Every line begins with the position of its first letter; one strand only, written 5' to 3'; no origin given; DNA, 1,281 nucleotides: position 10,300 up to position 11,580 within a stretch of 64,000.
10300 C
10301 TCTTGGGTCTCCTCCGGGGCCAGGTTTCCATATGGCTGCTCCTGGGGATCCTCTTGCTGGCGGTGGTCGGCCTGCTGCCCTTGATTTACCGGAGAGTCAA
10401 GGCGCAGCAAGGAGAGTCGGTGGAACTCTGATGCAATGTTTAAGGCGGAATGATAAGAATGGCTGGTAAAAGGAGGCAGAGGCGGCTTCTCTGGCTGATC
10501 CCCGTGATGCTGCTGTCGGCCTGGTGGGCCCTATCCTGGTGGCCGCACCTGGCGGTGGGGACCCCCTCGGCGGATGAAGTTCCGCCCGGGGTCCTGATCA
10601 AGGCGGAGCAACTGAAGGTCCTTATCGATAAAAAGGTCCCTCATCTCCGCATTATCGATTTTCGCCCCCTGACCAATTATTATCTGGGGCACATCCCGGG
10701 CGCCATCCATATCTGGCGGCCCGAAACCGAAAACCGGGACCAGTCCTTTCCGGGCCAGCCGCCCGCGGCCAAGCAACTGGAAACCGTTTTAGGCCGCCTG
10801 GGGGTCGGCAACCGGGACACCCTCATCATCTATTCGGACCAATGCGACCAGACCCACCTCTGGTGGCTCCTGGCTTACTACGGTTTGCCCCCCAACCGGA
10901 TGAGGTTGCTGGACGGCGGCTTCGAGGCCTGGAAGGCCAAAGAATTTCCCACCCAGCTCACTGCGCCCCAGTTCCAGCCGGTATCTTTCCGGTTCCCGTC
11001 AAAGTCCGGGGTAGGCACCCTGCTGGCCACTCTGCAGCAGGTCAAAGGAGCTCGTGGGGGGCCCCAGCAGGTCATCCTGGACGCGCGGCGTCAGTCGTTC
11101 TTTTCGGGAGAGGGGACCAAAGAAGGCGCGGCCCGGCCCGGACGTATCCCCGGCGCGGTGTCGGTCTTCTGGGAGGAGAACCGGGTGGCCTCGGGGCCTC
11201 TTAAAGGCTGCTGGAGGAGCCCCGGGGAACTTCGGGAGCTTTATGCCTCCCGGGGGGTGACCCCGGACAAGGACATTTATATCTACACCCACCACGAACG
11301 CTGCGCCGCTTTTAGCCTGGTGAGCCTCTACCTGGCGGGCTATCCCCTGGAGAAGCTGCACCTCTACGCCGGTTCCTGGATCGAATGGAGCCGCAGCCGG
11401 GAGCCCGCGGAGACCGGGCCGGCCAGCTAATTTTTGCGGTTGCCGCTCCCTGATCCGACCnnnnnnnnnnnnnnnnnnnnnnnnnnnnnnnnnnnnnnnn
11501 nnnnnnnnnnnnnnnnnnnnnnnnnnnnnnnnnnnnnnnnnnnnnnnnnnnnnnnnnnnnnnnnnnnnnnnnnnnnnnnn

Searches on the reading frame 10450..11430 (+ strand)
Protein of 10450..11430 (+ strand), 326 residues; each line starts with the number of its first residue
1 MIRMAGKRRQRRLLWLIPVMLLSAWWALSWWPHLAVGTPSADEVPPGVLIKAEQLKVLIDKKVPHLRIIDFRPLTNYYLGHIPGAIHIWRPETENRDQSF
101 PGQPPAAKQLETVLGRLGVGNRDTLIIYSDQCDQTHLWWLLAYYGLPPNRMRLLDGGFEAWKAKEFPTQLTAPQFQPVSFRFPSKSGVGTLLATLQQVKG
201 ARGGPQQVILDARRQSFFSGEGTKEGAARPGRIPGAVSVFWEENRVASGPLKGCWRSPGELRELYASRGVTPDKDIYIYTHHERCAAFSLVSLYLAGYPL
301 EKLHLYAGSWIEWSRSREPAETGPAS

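Call 61: search_protein_families(library=pfam, proteins=[window:10450-11430:+], max_evalue=0.00001)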
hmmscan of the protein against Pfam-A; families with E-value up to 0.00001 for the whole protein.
window:10450-11430:+ (326 aa): 1 family
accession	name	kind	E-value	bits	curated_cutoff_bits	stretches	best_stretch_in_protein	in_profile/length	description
PF00581.25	Rhodanese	-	2.3e-26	92.6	22.2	2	52-164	2-102/102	Rhodanese-like domain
